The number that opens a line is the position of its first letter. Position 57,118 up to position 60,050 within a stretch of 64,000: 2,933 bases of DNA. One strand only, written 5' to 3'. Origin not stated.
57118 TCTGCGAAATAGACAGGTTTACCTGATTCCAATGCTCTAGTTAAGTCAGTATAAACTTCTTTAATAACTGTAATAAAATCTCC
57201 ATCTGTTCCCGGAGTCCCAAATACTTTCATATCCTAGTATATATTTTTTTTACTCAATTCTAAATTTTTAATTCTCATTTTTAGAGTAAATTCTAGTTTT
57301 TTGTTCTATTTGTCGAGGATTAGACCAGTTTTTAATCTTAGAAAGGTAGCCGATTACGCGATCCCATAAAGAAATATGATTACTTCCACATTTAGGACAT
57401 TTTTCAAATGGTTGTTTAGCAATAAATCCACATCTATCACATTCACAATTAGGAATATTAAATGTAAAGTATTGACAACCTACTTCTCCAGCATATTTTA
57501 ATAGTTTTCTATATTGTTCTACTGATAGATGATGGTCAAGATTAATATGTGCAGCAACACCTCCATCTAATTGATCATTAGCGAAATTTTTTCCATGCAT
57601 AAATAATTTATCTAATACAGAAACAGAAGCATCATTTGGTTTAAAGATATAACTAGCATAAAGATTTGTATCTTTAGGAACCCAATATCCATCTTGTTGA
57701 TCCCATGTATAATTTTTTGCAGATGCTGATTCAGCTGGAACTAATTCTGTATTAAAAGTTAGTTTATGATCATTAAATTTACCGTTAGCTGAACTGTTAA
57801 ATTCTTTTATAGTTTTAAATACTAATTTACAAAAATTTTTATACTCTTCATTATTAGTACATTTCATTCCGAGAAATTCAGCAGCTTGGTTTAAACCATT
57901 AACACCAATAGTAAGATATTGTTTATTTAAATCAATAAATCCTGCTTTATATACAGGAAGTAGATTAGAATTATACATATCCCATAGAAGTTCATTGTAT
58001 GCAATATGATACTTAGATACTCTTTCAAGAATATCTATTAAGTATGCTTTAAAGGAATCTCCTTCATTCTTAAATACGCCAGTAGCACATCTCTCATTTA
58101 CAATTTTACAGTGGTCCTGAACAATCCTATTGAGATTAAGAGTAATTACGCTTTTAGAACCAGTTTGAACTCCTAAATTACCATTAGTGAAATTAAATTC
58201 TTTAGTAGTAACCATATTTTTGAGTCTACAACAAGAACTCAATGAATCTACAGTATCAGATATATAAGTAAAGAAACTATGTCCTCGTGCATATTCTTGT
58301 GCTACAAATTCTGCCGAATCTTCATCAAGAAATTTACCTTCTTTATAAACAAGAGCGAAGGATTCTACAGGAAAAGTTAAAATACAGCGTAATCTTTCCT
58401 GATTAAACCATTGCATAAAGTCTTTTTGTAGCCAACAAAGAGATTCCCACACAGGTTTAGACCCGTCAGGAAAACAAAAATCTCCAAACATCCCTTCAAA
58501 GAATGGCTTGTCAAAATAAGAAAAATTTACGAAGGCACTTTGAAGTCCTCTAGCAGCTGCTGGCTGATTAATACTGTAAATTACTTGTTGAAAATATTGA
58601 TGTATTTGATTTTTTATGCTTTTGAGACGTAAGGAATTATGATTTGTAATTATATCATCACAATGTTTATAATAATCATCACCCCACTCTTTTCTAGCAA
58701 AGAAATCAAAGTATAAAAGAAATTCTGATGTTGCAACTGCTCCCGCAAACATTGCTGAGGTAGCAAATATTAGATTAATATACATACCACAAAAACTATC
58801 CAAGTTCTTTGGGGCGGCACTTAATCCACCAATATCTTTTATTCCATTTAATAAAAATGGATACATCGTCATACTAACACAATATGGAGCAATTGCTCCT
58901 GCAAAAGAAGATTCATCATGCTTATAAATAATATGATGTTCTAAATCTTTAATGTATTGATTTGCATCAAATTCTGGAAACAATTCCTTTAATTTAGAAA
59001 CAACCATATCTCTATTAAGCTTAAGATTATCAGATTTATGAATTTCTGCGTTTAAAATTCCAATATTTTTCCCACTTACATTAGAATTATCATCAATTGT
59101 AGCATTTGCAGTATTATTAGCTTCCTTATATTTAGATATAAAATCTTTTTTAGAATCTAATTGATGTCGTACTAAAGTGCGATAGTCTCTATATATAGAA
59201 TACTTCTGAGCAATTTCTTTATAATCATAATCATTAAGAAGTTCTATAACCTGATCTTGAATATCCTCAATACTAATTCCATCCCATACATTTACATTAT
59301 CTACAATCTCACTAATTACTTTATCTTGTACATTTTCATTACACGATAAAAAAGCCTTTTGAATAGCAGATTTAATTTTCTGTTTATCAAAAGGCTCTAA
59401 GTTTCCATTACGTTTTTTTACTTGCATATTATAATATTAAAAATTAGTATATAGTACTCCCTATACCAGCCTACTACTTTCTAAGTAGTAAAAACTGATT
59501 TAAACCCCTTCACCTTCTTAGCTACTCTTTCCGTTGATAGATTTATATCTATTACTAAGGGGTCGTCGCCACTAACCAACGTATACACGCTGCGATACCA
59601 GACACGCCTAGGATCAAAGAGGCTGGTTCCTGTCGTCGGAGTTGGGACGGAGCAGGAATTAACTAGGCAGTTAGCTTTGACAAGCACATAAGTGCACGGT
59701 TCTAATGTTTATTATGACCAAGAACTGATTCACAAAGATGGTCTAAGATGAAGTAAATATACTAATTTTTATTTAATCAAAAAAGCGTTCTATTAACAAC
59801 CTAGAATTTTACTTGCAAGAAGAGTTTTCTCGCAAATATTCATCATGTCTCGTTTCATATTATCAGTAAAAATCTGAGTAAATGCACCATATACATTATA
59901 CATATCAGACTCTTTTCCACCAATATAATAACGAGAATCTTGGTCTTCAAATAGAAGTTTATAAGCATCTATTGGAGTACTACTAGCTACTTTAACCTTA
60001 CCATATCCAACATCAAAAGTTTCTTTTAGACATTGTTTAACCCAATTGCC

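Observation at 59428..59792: GC-rich, heavily paired RNA of about 300 nt upstream of nrdD: a candidate phage riboswitch or leader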

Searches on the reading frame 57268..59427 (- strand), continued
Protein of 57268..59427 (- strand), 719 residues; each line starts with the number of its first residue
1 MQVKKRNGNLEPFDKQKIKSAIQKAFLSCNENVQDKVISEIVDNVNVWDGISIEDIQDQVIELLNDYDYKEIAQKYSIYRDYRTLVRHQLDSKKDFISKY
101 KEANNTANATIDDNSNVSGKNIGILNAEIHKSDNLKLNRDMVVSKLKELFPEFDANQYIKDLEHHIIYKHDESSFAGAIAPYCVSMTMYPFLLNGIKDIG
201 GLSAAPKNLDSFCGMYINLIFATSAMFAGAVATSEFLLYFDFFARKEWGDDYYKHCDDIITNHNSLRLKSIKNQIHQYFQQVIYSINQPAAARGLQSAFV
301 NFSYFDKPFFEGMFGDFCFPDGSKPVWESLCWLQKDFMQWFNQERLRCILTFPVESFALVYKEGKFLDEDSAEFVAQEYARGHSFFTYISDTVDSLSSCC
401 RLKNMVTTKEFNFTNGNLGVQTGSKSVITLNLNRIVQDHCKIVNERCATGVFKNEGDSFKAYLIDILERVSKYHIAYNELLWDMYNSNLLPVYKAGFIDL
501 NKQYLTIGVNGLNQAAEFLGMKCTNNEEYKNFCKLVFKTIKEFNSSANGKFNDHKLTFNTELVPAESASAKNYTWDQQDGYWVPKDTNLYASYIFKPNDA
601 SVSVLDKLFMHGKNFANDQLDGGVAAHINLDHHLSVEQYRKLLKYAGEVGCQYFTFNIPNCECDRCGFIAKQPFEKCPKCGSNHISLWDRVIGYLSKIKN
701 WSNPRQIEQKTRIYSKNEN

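Call 34: find_encoding_contigs(protein=P0009, flank=3000, max_places=3)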
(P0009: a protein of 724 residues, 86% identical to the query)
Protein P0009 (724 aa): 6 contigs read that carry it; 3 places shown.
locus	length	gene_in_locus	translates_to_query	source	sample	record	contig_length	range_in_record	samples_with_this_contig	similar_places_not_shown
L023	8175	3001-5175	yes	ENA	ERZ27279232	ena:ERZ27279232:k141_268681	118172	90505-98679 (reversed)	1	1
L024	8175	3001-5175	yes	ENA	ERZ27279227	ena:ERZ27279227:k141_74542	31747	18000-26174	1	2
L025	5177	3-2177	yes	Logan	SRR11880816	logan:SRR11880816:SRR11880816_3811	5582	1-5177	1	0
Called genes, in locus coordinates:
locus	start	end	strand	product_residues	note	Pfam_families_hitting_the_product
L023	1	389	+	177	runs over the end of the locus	-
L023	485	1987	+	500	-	-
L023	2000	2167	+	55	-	-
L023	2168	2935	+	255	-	-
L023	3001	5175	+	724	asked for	PF03477:ATP-cone, PF13597:NRDD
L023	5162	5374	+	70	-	-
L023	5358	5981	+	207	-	-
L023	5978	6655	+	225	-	PF00149:Metallophos (weak)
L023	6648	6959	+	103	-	-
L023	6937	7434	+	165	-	PF13353:Fer4_12 (weak)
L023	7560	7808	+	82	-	-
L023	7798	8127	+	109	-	-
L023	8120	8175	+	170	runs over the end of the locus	PF22769:DCD (weak), PF00692:dUTPase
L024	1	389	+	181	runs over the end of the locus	-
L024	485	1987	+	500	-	-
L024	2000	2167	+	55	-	-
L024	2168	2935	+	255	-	-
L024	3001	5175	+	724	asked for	PF03477:ATP-cone, PF13597:NRDD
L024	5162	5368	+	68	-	-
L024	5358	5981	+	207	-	-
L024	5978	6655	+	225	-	PF00149:Metallophos (weak)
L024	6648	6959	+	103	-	-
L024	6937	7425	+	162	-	PF13353:Fer4_12 (weak)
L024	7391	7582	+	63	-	-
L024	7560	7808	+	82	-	-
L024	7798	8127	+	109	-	-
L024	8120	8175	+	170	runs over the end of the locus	PF22769:DCD (weak), PF00692:dUTPase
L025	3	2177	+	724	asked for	PF03477:ATP-cone, PF13597:NRDD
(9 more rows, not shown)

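Call 36: find_encoding_contigs(protein=P0011, flank=3000, max_places=2)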
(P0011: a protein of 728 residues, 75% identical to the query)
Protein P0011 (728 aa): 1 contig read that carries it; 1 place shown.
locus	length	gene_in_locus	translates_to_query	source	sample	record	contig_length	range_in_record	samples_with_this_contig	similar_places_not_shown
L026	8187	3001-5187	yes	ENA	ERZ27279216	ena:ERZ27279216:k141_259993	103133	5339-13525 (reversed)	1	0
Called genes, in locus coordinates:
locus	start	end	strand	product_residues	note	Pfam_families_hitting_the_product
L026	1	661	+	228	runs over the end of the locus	PF03167:UDG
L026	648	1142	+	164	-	-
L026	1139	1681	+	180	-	-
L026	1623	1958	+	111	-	-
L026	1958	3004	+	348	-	-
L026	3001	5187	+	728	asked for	PF03477:ATP-cone, PF13597:NRDD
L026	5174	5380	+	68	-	-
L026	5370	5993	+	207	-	-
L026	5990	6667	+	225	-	PF00149:Metallophos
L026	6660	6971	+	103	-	-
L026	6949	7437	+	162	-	PF13353:Fer4_12 (weak)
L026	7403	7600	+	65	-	-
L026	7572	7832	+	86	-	-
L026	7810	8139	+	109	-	-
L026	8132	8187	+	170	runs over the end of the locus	PF22769:DCD (weak), PF00692:dUTPase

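Call 37: find_encoding_contigs(protein=P0010, flank=3000, max_places=2)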
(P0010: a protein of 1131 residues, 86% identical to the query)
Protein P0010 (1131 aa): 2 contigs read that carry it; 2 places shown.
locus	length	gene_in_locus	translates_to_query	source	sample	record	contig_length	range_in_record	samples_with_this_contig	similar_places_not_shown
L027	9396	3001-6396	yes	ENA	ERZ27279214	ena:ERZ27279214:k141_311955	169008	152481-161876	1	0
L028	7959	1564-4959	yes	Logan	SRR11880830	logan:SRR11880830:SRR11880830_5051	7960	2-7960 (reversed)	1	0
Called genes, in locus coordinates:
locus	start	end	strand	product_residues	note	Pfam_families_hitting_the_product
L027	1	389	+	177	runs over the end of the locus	-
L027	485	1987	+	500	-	-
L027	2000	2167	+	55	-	-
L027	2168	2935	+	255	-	-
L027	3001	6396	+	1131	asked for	PF03477:ATP-cone, PF14890:Intein_splicing (weak), PF14528:LAGLIDADG_3 (weak), PF13597:NRDD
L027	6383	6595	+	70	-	-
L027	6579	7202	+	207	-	-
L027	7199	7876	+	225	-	PF00149:Metallophos (weak)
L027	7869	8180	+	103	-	-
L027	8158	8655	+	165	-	PF13353:Fer4_12 (weak)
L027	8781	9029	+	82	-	-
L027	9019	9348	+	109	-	-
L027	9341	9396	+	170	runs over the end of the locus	PF22769:DCD (weak), PF00692:dUTPase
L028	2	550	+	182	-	?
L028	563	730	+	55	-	-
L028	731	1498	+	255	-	-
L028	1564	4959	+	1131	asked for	PF03477:ATP-cone, PF14890:Intein_splicing (weak), PF14528:LAGLIDADG_3 (weak), PF13597:NRDD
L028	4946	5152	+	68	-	-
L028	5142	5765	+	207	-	-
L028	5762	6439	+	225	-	PF00149:Metallophos (weak)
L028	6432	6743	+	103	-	-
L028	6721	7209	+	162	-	PF13353:Fer4_12 (weak)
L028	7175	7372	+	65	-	-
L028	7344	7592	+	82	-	-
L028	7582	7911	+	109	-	-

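Call 38: find_encoding_contigs(protein=P0017, flank=3000, max_places=3)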
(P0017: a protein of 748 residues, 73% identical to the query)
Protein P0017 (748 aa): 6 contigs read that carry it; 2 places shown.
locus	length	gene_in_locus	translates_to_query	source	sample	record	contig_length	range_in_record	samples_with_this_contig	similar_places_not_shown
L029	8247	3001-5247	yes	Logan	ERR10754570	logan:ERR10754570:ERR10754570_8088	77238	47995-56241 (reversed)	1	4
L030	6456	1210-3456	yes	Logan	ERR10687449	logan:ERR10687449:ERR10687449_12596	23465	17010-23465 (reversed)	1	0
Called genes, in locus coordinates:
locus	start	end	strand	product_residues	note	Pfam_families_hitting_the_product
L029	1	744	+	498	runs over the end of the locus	-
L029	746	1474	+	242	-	-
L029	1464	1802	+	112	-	-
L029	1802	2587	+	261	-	-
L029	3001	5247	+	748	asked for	PF03477:ATP-cone, PF13597:NRDD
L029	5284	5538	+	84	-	PF00085:Thioredoxin, PF13098:Thioredoxin_2 (weak), PF13905:Thioredoxin_8 (faint), PF14595:Thioredoxin_9 (weak)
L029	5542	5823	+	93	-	-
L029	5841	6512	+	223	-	PF00149:Metallophos (weak)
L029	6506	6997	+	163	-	-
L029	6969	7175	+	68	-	-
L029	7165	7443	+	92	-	-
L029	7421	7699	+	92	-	-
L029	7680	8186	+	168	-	PF00692:dUTPase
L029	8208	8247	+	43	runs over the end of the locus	-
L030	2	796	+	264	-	?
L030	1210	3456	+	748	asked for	PF03477:ATP-cone, PF13597:NRDD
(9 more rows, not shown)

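Call 39: find_encoding_contigs(protein=P0005, flank=3000, max_places=2)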
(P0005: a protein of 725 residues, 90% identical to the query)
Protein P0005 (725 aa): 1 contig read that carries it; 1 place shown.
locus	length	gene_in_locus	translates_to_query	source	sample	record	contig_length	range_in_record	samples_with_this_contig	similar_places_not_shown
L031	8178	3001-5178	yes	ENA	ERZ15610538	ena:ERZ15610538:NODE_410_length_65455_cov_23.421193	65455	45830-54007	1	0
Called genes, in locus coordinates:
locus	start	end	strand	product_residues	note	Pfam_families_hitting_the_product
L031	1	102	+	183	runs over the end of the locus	-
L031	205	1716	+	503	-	-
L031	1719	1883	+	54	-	-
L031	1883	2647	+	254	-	-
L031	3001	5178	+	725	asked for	PF03477:ATP-cone, PF13597:NRDD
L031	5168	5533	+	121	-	-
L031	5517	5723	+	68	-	-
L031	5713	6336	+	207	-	-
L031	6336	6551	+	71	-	-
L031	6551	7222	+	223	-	PF00149:Metallophos (weak)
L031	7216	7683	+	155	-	-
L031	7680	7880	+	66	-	-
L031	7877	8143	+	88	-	-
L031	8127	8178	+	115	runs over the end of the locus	-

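Call 94: search_protein_families(library=pfam, proteins=[L001:1790-2440:+, L001:2675-2989:+], max_evalue=0.01)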
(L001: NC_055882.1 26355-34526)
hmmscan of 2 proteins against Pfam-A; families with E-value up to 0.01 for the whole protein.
L001:1790-2440:+ (216 aa): 2 families
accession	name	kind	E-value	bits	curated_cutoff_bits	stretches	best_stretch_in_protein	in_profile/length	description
PF14528.11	LAGLIDADG_3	-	1.1e-10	42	22.5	2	108-130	3-25/82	LAGLIDADG-like domain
PF00961.24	LAGLIDADG_1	-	4.5e-06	27.9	23.1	1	113-212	2-99/102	LAGLIDADG endonuclease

L001:2675-2989:+ (104 aa): 0 families

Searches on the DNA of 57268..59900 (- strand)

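Call 4: search_rna_families(source=window, start=59300, end=59900, threshold=evalue, max_evalue=10, show_alignments=5)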
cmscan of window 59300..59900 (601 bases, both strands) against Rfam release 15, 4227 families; matches with E-value up to 10: 4.
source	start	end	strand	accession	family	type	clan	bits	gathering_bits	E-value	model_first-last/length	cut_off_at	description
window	59327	59420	-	RF00975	MIR845_2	Gene; miRNA;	-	21.6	80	0.21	1-131/131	no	MIR845_2 microRNA precursor family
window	59796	59876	-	RF00217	SNORD20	Gene; snRNA; snoRNA; CD-box;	-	16.8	43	6.1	1-80/80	no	Small nucleolar RNA SNORD20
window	59756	59794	+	RF04344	Plastid-psbA-3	Cis-reg;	CL00153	15.7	48.4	7.1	9-45/57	no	Plastid-psbA-3 3UTR RNA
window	59865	59896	-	RF00339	snoR60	Gene; snRNA; snoRNA; CD-box;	CL00074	14.8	40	5.7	1-72/72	no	Small nucleolar RNA snoR60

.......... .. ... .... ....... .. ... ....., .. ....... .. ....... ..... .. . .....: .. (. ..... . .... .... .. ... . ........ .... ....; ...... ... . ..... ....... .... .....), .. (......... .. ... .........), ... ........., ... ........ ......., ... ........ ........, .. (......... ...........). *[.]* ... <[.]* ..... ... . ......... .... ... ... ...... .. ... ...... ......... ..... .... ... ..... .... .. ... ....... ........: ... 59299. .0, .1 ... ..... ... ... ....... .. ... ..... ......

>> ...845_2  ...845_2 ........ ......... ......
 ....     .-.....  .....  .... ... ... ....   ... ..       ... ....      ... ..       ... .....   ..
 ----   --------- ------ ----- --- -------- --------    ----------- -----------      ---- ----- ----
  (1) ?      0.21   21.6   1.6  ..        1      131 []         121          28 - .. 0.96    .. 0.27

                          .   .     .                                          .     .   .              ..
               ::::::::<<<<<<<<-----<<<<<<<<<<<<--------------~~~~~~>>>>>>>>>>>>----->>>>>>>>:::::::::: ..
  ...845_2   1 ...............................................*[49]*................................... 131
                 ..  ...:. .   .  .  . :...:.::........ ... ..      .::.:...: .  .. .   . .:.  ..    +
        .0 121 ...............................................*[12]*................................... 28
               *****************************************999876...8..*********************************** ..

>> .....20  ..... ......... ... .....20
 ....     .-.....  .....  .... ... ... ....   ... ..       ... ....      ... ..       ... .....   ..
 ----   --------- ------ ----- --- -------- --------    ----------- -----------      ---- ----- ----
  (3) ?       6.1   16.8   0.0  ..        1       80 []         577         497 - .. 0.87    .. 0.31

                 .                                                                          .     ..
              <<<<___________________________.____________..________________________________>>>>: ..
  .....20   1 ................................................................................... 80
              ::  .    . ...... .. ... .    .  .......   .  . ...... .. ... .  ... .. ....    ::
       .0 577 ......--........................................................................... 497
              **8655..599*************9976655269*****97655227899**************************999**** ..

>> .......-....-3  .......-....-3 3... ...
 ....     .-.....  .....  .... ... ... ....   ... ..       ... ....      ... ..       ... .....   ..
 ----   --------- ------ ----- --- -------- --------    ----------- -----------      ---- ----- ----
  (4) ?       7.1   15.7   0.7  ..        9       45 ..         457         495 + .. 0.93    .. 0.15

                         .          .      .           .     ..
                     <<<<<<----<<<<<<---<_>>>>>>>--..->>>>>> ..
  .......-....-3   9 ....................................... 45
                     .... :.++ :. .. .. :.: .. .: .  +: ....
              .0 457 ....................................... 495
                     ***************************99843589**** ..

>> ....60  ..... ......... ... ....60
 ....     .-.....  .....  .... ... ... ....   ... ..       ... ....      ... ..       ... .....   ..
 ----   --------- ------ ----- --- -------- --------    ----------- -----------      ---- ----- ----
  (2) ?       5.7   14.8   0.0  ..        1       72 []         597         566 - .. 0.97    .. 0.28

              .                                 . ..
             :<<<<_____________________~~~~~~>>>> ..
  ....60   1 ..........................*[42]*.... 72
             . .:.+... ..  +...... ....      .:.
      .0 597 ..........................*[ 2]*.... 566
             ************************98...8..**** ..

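Call 7: search_dna_similar(query=window:59380-59850:-, collection=phages, mode=distant, max_rows=40)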
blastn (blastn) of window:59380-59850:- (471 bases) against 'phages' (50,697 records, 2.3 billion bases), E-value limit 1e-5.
No match.

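Call 29: search_rna_families(sources=[L001, L004], threshold=evalue, max_evalue=0.01)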
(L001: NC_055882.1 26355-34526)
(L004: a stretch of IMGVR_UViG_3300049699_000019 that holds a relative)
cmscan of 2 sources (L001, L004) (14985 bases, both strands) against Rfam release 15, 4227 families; matches with E-value up to 0.01: 2.
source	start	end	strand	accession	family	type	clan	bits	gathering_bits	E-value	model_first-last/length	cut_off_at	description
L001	2395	2624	+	RF00028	Intron_gpI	Intron;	-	92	50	6.3e-23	1-253/253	no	Group I catalytic intron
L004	2188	2411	+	RF00028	Intron_gpI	Intron;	-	88.4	50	7.2e-22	1-253/253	no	Group I catalytic intron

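Call 55: search_rna_families(sources=[L033, L040, L046, L029, L070, L074], threshold=gathering)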
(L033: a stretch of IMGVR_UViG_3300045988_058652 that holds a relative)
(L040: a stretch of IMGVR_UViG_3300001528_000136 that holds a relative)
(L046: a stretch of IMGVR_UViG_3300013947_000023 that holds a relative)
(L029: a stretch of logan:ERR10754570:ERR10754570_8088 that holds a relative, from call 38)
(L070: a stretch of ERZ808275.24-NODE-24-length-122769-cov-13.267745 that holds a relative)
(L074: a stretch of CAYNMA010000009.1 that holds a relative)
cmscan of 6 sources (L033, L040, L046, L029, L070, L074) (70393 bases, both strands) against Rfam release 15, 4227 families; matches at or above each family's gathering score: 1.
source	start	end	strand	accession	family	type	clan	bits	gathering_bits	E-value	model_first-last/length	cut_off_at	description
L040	3906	4150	-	RF00028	Intron_gpI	Intron;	-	70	50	1.1e-15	1-253/253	no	Group I catalytic intron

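Call 68: search_rna_families(sources=[L035, L071, L066, L068, L067, L029, L074], threshold=evalue, max_evalue=10)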
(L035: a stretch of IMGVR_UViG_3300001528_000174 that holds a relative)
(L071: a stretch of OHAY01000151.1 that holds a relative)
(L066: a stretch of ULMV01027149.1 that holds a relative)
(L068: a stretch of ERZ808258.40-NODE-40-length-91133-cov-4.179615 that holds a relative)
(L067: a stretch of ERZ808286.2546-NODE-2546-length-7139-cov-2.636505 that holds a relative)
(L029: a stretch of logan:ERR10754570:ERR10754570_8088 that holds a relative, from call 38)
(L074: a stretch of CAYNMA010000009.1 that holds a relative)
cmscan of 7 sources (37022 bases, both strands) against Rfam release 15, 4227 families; matches with E-value up to 10: 5.
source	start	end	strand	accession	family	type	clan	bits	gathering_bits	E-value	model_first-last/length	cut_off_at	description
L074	3351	3421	-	RF00200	snoZ199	Gene; snRNA; snoRNA; CD-box;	-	24.5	47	5.8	1-84/84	no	Small nucleolar RNA Z199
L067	2272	2349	+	RF00558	L20_leader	Cis-reg; leader;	-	22.8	58.7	2.6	1-127/127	no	Ribosomal protein L20 leader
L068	4278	4305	-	RF02129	GNAS-AS1_3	Gene; lncRNA;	-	19.7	42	2.1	1-38/38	no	GNAS antisense RNA 1 conserved region 3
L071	620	729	+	RF01498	Afu_190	Gene; snRNA; snoRNA; CD-box;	-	19.2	35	9.7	1-100/100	no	A. fumigatus snoRNA Afu_190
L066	3076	3139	-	RF02172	RFPL3-AS1_2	Gene; lncRNA;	-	16.7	40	4.6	1-71/71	no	RFPL3 antisense RNA 1 conserved region 2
